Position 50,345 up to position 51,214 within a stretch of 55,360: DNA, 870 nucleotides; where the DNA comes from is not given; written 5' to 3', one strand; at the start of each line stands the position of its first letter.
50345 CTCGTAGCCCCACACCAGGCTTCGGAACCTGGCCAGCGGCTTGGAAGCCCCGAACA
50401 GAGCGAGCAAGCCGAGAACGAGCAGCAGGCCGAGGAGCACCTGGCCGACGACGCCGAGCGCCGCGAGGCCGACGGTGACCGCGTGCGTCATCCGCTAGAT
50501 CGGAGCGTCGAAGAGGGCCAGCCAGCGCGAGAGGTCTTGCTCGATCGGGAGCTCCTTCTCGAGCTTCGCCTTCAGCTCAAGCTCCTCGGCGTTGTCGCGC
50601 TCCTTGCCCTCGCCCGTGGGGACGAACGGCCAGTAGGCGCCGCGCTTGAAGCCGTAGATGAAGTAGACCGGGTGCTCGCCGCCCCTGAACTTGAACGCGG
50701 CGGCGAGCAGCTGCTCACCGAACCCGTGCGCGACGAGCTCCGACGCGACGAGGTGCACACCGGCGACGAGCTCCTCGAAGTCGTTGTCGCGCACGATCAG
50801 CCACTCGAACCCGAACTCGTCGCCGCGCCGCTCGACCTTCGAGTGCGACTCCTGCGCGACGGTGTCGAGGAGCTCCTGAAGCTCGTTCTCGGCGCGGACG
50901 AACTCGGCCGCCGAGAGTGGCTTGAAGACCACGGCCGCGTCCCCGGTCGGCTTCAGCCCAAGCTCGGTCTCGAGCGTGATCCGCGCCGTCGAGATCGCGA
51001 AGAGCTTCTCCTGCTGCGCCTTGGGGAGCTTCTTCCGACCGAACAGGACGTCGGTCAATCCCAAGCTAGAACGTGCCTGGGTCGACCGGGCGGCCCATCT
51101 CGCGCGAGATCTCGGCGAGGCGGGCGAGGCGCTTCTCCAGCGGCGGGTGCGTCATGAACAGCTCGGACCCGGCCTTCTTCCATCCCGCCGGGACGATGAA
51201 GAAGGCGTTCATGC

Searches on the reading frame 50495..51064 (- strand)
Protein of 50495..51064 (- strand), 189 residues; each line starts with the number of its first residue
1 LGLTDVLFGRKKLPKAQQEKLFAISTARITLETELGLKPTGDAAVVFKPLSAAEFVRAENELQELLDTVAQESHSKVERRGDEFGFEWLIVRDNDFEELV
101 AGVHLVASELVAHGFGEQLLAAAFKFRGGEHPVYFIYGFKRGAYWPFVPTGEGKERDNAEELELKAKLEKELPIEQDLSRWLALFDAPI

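Call 56: search_protein_families(library=pfam, proteins=[window:50495-51064:-], max_evalue=0.001)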
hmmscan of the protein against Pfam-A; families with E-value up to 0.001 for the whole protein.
window:50495-51064:- (189 aa): 1 family
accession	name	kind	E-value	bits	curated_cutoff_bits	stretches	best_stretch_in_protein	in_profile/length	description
PF22742.2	PspAB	-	5e-69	232.4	27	1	1-189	1-189/189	PspA associated protein B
